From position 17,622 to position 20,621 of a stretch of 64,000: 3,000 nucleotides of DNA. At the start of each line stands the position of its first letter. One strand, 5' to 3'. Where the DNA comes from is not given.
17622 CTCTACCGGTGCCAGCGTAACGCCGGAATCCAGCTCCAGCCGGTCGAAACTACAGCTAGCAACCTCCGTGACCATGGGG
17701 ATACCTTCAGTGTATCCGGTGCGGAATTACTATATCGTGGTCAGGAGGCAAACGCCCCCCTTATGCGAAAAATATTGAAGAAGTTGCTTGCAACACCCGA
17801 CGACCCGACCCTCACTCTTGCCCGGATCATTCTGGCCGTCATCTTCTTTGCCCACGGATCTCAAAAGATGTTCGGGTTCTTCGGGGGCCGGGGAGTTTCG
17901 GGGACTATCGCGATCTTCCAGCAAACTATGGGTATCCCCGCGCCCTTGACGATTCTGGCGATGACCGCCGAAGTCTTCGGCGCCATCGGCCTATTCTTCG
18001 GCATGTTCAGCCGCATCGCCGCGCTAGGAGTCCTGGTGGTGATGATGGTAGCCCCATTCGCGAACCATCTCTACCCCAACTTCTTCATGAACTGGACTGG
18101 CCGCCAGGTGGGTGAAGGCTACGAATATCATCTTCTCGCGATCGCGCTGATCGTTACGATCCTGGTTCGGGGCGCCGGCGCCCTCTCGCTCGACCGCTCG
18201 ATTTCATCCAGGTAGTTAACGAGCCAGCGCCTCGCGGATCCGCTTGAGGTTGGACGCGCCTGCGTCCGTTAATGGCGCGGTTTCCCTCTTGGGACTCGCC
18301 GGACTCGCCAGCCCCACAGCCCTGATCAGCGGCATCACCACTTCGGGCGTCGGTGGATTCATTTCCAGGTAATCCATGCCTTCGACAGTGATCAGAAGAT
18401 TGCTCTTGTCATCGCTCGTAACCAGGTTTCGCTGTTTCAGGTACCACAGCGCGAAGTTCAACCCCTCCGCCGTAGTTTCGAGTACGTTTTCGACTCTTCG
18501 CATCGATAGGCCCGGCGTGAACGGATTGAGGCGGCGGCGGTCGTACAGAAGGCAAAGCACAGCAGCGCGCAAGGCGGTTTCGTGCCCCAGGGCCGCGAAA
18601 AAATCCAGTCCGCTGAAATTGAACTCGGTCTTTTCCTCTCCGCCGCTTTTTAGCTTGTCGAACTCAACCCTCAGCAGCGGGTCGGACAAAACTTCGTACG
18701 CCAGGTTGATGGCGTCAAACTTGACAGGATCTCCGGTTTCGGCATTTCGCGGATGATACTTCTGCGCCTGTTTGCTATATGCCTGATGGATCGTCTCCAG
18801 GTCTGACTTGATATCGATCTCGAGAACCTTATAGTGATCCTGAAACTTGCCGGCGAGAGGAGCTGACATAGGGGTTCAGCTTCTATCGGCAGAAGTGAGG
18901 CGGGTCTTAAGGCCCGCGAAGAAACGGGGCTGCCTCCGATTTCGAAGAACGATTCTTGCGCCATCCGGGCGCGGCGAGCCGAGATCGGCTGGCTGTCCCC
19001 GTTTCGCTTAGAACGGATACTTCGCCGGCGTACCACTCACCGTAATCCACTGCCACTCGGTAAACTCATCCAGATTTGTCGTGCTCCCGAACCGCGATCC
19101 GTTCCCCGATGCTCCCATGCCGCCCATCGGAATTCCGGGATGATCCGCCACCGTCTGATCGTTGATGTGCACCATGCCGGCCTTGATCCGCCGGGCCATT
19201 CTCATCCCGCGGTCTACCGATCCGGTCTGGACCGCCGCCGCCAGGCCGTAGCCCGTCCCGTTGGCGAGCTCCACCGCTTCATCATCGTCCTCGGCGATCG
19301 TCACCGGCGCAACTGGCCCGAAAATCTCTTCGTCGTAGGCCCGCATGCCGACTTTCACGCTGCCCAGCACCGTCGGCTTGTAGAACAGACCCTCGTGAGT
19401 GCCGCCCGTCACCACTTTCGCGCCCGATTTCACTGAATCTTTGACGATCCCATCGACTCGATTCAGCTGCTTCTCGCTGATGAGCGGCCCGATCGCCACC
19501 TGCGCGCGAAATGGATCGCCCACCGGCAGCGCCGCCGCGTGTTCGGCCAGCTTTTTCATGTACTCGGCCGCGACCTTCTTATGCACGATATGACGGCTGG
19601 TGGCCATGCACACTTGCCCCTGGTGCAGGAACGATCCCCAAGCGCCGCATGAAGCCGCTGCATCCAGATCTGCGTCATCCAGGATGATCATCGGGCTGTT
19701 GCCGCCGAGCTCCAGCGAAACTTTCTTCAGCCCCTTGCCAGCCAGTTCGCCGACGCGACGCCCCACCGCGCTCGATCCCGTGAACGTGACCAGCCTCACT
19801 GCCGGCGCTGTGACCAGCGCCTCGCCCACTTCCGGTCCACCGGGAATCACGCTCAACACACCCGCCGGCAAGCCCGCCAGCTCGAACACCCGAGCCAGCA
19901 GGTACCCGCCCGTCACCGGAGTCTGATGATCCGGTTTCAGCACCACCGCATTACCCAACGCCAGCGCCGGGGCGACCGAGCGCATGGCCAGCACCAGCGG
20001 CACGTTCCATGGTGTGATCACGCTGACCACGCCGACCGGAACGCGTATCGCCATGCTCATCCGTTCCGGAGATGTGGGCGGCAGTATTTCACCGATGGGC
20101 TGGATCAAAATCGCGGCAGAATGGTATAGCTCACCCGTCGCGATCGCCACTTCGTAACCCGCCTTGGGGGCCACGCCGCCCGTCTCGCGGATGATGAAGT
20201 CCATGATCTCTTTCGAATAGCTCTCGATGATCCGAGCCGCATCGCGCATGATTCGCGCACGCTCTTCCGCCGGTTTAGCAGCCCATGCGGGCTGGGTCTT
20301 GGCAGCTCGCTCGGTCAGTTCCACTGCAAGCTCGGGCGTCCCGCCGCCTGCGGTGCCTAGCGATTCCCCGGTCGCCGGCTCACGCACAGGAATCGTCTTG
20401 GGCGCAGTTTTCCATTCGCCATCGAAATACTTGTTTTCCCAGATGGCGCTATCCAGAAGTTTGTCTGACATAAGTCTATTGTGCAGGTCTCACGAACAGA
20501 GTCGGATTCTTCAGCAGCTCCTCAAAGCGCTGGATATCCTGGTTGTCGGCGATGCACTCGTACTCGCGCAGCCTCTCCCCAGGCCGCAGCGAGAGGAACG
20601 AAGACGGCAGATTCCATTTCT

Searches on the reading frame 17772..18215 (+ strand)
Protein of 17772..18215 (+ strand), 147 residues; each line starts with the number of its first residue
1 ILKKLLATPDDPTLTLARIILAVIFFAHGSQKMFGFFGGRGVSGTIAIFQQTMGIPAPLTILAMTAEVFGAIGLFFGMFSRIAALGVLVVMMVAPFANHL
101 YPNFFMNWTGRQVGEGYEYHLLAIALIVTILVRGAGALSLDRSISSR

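Call 37: search_protein_families(library=pfam, proteins=[window:17772-18215:+], max_evalue=0.001)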
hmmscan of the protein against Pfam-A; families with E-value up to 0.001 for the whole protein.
window:17772-18215:+ (147 aa): 2 families
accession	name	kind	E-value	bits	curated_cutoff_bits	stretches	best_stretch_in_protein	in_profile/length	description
PF07681.17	DoxX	-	6.1e-17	62.5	23.6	1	14-99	2-84/85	DoxX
PF07291.16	MauE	-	0.00065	20.4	27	1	13-93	4-82/128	Methylamine utilisation protein MauE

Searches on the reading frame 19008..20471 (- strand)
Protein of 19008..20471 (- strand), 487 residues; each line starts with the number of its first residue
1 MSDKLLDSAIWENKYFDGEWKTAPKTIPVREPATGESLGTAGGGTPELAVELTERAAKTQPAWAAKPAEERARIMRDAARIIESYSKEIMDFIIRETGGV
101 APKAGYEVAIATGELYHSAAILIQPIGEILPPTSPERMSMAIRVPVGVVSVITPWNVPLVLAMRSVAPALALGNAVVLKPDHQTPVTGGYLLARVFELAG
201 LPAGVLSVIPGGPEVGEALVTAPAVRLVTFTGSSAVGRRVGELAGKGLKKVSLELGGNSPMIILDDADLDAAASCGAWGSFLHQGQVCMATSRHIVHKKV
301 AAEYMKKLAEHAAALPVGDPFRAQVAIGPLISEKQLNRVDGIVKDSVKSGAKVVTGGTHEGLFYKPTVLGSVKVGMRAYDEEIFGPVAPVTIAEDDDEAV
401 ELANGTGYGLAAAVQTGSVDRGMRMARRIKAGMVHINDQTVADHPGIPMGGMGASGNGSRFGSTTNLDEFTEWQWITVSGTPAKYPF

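Call 37: search_protein_families(library=pfam, proteins=[window:19008-20471:-], max_evalue=0.001)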
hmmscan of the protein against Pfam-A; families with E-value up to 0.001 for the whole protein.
window:19008-20471:- (487 aa): 1 family
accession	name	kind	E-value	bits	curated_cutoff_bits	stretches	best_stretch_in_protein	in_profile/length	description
PF00171.27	Aldedh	-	1.9e-151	505.2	23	1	24-476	6-461/461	Aldehyde dehydrogenase family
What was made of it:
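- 19008..20471 (-): Aldehyde dehydrogenase, starting 4 nt after B1. Probably co-transcribed here, but not a conserved partner. Pfam Aldedh, E 2e-151 (call 37).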
